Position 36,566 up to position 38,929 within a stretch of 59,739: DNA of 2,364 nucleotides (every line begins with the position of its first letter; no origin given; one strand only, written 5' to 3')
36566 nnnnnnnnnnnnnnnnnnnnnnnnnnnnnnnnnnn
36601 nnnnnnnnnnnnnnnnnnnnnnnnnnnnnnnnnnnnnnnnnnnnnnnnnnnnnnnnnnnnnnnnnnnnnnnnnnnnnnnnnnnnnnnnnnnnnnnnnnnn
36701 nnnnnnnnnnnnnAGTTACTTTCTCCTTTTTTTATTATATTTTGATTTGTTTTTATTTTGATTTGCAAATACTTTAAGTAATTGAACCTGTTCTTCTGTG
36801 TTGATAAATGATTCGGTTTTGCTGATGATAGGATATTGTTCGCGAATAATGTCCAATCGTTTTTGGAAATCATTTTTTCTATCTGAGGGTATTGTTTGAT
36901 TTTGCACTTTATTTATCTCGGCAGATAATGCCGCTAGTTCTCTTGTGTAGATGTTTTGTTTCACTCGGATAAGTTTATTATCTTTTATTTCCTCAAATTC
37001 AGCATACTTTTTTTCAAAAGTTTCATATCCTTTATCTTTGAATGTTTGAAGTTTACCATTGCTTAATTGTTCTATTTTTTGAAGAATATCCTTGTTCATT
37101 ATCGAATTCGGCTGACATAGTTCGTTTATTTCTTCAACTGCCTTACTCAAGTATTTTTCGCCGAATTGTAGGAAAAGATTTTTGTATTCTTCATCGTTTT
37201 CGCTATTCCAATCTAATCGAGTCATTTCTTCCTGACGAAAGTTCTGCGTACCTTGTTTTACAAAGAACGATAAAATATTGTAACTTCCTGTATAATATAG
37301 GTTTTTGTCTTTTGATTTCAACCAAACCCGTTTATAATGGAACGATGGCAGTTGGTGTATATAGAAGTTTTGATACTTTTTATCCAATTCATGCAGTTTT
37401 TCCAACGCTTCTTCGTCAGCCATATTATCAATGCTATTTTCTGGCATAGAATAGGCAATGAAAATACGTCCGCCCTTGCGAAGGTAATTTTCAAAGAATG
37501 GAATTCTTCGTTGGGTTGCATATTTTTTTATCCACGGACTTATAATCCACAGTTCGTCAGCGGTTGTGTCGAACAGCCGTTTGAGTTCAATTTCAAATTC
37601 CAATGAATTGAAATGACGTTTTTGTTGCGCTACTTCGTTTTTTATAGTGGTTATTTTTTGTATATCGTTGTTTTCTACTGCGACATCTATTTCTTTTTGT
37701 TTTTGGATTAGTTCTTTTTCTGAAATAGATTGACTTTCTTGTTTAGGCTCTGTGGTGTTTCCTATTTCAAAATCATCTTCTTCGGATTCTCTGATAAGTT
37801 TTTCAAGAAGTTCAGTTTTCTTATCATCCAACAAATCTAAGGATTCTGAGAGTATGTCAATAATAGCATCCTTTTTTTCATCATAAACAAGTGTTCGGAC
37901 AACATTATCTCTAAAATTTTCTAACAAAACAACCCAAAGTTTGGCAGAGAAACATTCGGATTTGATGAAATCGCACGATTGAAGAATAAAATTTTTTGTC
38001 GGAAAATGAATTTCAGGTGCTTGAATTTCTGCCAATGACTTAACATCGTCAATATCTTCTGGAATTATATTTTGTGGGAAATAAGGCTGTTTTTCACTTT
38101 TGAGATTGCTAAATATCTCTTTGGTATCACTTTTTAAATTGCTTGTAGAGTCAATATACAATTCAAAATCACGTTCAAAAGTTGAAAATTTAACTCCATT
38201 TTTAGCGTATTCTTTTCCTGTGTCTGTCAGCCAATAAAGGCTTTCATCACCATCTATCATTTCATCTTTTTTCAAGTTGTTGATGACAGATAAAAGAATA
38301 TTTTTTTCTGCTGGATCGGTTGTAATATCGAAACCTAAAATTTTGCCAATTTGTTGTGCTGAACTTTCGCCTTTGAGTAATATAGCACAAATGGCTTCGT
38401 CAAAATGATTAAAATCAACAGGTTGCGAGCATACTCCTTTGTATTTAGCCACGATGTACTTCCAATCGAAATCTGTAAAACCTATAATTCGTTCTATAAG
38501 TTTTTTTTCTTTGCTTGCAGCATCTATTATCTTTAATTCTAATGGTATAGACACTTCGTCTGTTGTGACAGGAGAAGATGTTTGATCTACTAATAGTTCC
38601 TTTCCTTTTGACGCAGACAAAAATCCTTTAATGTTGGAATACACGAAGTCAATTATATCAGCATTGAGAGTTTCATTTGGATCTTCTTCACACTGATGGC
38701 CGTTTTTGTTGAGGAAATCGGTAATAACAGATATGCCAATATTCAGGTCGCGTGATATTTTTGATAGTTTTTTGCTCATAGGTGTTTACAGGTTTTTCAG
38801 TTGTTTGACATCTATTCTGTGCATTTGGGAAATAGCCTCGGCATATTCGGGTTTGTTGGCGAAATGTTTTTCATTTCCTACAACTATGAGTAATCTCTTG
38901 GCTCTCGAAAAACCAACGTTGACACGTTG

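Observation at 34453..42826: Candidate new defence system: giant UPF1-like helicase + PLD-like nuclease + small protein + AAA+ ATPase in one tight operon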

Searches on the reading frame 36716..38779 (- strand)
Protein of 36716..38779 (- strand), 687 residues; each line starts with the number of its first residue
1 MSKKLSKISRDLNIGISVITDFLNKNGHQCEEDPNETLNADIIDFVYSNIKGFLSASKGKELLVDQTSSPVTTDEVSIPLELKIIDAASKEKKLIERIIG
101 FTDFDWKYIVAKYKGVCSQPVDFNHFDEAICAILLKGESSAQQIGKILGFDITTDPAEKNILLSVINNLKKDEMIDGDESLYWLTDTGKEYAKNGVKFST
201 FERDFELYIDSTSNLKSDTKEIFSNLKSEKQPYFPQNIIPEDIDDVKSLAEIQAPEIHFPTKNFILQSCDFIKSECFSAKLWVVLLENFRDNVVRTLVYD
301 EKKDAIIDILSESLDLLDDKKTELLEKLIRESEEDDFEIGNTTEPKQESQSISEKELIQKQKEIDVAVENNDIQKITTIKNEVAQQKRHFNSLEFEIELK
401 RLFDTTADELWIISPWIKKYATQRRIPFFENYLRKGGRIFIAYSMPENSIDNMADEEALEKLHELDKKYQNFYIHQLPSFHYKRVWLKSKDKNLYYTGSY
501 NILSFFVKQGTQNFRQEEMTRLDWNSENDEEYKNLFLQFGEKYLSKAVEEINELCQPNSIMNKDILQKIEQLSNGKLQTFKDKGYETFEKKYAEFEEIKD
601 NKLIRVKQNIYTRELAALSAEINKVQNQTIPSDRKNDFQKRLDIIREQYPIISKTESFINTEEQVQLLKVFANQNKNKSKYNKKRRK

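Call 3: search_protein_families(library=pfam, proteins=[window:36716-38779:-], max_evalue=0.01)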
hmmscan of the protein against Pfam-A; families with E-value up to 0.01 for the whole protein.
window:36716-38779:- (687 aa): 0 families

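Call 4: search_protein_families(library=padloc, proteins=[window:36716-38779:-], max_evalue=0.01)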
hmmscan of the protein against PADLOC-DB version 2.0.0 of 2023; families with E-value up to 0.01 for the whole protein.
window:36716-38779:- (687 aa): 2 families
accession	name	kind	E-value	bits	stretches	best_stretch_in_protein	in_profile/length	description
PDLC03922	MkoB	-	8.5e-09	33.2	1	294-479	199-394/610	-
PDLC02975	WH_III-A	-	0.0068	14.8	1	160-193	33-66/103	-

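Call 6: search_protein_families(library=ncbifam, proteins=[window:36716-38779:-], max_evalue=0.01)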
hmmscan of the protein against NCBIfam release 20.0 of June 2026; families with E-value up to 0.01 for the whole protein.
window:36716-38779:- (687 aa): 0 families

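Call 8: search_protein_families(library=phrogs, proteins=[window:36716-38779:-], max_evalue=0.01)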
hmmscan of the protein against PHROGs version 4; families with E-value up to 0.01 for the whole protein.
window:36716-38779:- (687 aa): 0 families

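Call 19: search_solved_structures(query=window:36716-38779:-, max_evalue=1, show_alignments=2)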
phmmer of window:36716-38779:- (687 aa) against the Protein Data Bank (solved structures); distinct sequences matched with E-value up to 1: 0.

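Call 22: find_homologous_proteins(query=window:36716-38779:-)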
Query window:36716-38779:- (687 aa): 559 proteins with E <= 0.001 among 8000 candidates; the best 120 are listed.
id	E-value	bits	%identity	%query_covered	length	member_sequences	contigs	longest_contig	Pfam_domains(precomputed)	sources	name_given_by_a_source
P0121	0.0e+0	1510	100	100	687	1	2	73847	-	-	-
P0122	0.0e+0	1201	80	98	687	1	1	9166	-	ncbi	-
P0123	7.7e-294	994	66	98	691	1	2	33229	-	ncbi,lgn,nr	ncbi:MAG: hypothetical protein MJZ45_04270 [Bacteroidales bacterium]|nr:hypothetical protein [Bacter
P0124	1.9e-293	993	66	98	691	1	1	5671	-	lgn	-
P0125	3.6e-293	992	66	99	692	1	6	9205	-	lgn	-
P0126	9.9e-293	991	65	98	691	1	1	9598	-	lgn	-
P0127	1.3e-292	990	66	99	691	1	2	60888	-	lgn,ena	-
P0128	5.9e-292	988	66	99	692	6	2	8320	-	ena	-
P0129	8.2e-292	988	66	99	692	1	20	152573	-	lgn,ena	-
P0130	1.1e-291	987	66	99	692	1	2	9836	-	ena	-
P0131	1.6e-290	983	65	99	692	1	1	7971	-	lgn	-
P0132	3.3e-290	982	65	99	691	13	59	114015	-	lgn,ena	-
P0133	1.4e-289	980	65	100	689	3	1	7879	-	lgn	-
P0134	1.6e-289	980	66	98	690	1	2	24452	-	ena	-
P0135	3.5e-289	979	65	98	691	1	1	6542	-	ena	-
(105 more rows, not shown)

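Call 35: predict_structure(alignment_id=A2)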
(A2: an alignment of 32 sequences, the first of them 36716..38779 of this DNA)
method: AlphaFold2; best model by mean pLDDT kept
length: 687 residues; sequences in the alignment: 32
mean_pLDDT: 80.4   pTM: 0.50
mean pLDDT of the five models: 80.4, 79.7, 79.1, 74.6, 71.4
residues with pLDDT >= 90: 206; 70-90: 355; 50-70: 80; < 50: 46
segments of 3 or more residues with pLDDT < 50: 58-76, 388-391, 499-504, 674-687
pLDDT, mean of each block of 10 residues (from residue 1): 82 83 81 70 87 61 28 47 76 78 91 89 87 92 91 89 90 87 86 81 91 88 90 75 89 88 85 92 87 88 90 91 85 57 70 83 89 85 60 56 73 82 80 89 86 87 93 92 76 59 49 55 71 91 91 81 85 84 88 91 89 92 89 91 91 90 90 47 39
secondary structure, 60 per line:
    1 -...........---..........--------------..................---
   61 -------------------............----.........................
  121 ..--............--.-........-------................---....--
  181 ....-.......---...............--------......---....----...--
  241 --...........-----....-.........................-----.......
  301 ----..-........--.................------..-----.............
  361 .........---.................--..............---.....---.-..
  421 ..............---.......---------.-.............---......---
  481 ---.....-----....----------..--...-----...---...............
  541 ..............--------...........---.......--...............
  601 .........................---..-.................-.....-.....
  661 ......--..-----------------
elements in order (helices of 4 or more, strands of 3 or more residues): H2-12 H16-25 H40-57 H80-91 E96-122 H125-136 H141-148 H156-171 E175-178 E181-184 H186-192 E196-210 H219-224 E228-231 H243-253 E264-288 E294-300 H308-315 H318-334 H348-369 H373-389 H392-405 E409-413 H419-434 E438-444 H456-468 E472-477 E484-488 E494-497 E512-514 E520-522 H526-554 H563-573 H577-583 H586-625 H632-648 H650-654 H656-666

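Call 38: fold_search(model_id=the predicted structure, library=pdb)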
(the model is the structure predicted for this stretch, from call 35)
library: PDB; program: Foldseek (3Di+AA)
matches with E <= 10: 558; with E <= 0.001: 0
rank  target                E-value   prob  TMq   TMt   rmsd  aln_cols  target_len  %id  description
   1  7clg_B                1.5e-03  1.00  0.16  0.14  19.7       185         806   14  Crystal structure of the ATP-dependent restriction endonuclease SauUSI (released 2021-01-20)
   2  2ymb_D                2.1e-03  1.00  0.15  0.37  10.8       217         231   14  Structures of MITD1 (released 2012-10-24)
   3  2c1l_A                2.4e-03  1.00  0.16  0.30   3.5       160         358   15  Structure of the BfiI restriction endonuclease (released 2005-10-07)
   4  4rct_A                4.3e-03  1.00  0.14  0.26   5.6       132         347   15  Crystal structure of R-protein of NgoAVII restriction endonuclease (released 2014-12-24)
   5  7clg_A                4.7e-03  1.00  0.16  0.13   6.2       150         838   17  Crystal structure of the ATP-dependent restriction endonuclease SauUSI (released 2021-01-20)
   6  6ohp_C                6.1e-03  1.00  0.13  0.16   6.3       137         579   12  Structure of compound 1 (halopemide) bound human Phospholipase D2 catalytic domain (released 2020-02-19)
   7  6ohp_B                7.5e-03  1.00  0.13  0.15   6.2       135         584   13  Structure of compound 1 (halopemide) bound human Phospholipase D2 catalytic domain (released 2020-02-19)
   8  6ohp_A                7.5e-03  1.00  0.13  0.15   6.2       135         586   13  Structure of compound 1 (halopemide) bound human Phospholipase D2 catalytic domain (released 2020-02-19)
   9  2ymb_A                1.0e-02  1.00  0.14  0.47   6.8       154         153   13  Structures of MITD1 (released 2012-10-24)
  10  6ohr_C                1.1e-02  1.00  0.14  0.16   5.7       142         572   15  Structure of compound 5 bound human Phospholipase D1 catalytic domain (released 2020-02-19)
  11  4a5z_B                1.3e-02  1.00  0.14  0.49   6.5       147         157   14  Structures of MITD1 (released 2012-11-14)
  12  4a5z_A                1.5e-02  1.00  0.14  0.49   6.5       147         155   14  Structures of MITD1 (released 2012-11-14)
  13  7svp_A                3.5e-02  1.00  0.13  0.16   6.0       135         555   13  Structure of compound 34 bound to human Phospholipase D2 catalytic domain (released 2023-01-25)
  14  2o8r_B                3.8e-02  0.89  0.14  0.16  19.4       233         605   10  Crystal Structure of Polyphosphate Kinase from Porphyromonas Gingivalis (released 2006-12-19)
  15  8yr6                  4.0e-02  0.94  0.12  0.18   7.0       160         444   12  Crystal structure of E. coli phosphatidylserine synthase complexed with 16:0/16:0 CDP-DG (released 2024-11-20)
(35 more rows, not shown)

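Call 73: find_encoding_contigs(protein=P0121, flank=10000, max_places=3)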
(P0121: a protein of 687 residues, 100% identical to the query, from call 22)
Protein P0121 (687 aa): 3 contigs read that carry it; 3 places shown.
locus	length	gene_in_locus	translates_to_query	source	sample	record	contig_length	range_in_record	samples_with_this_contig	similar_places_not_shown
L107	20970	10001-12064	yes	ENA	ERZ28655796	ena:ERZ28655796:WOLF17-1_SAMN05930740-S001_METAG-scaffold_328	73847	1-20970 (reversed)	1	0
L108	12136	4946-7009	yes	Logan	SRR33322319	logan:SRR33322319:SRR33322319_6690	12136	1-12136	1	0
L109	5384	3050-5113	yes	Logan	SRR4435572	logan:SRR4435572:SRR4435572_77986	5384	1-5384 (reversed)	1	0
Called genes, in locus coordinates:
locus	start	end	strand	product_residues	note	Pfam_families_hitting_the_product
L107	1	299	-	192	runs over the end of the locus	PF00929:RNase_T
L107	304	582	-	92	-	-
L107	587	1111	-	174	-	-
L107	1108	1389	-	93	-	-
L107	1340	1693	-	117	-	-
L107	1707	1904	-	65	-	-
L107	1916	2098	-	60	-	-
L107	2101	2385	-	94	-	-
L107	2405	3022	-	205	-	-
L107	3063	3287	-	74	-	-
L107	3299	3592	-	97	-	-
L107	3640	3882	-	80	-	-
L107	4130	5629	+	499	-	PF00112:Peptidase_C1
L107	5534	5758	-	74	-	-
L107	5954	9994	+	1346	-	PF13086:AAA_11, PF13245:AAA_19, PF13604:AAA_30 (faint), PF13087:AAA_12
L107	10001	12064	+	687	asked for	-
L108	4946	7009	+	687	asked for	-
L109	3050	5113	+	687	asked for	-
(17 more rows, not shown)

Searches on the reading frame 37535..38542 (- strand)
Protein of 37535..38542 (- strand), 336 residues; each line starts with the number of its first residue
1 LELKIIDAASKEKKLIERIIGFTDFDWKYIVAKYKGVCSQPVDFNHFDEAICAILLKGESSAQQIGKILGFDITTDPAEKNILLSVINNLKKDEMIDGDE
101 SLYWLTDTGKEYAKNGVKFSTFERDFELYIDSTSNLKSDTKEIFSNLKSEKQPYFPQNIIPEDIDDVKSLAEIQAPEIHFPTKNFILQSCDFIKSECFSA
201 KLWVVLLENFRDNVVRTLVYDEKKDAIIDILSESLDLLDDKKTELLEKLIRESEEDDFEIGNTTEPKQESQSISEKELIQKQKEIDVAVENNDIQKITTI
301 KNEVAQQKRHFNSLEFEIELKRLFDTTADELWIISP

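Call 95: find_related_loci(query=A7, collection=genome_contigs, flank=8000)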
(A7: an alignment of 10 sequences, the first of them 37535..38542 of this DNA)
Query A7 (336 aa) in genome_contigs; peptide patterns used: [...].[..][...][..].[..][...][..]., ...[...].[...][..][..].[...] (x = any residue, [..] = any of these).
100 stretches matched a pattern; 43 encode a relative of the query (tblastn E <= 1e-3); 42 distinct loci.
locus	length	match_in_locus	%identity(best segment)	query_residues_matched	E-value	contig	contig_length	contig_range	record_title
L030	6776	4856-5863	72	1-336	4e-163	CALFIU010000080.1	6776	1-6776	MAG TPA_asm: uncultured Bacteroidales bacterium isolate ERR1278074_bin.74_CONCOCT_v1.1_MAG genome assembly, contig: ERZ8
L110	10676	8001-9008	72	1-336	1e-162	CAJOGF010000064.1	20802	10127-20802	uncultured Bacteroidales bacterium isolate Red_deer_3_mag_163 genome assembly, contig: scaffold_8641, whole genome shotg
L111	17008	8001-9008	71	1-336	2e-160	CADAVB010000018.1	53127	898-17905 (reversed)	MAG: uncultured Bacteroidia bacterium isolate RUG13648 genome assembly, contig: RUG13648_asm_18, whole genome shotgun se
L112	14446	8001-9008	71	1-336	2e-159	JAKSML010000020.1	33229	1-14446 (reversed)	MAG: Bacteroidales bacterium isolate Horse_feces124 MAG124_20, whole genome shotgun sequence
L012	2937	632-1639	65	1-336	8e-149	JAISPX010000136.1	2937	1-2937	MAG: Prevotellaceae bacterium isolate Kf353_bin101 k119_3613676, whole genome shotgun sequence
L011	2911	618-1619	64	1-336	1e-144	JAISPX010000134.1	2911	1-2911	MAG: Prevotellaceae bacterium isolate Kf353_bin101 k119_3613368, whole genome shotgun sequence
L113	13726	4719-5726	65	1-336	1e-134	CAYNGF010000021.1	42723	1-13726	MAG TPA_asm: uncultured Paludibacter sp. isolate binchicken_co117_196 genome assembly, contig: NODE_1682_length_42723_co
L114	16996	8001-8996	63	1-336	9e-134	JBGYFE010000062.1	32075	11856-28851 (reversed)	MAG: Capnocytophaga sp. isolate Z2-64_MAG_21 Z2-64__30672, whole genome shotgun sequence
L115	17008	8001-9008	59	1-336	4e-131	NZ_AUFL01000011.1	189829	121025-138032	Dysgonomonas capnocytophagoides DSM 22835 K322DRAFT_scaffold00008.8_C, whole genome shotgun sequence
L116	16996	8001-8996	62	1-336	6e-131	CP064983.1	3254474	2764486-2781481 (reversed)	MAG: Bacteroidota bacterium isolate Fred_18-Q3-R57-64_BAT3C.517 chromosome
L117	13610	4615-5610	61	1-336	3e-130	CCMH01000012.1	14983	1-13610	Weeksella sp. FF8 genome assembly Weeksella massiliensis, contig contig00012, whole genome shotgun sequence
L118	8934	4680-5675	61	1-336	2e-129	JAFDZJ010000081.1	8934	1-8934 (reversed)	MAG: Bacteroidetes bacterium isolate SZAS-81 CK_MAG-54__81__length-8934, whole genome shotgun sequence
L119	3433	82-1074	60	1-336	1e-127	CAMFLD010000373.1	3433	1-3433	MAG: uncultured Flavobacterium sp. isolate SRR12456164_bin.1_metaWRAP_v1.3_MAG genome assembly, contig: ERZ12289972.7581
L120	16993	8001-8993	59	1-336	5e-124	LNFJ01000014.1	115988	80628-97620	MAG: Bacteroidia bacterium Ga0077558 Ga0077558_1013.1, whole genome shotgun sequence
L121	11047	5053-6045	58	1-336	5e-120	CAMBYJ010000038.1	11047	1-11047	MAG: Chitinophaga pinensis isolate GH-07nov19-206 genome assembly, contig: GH-07nov19-C9571, whole genome shotgun sequen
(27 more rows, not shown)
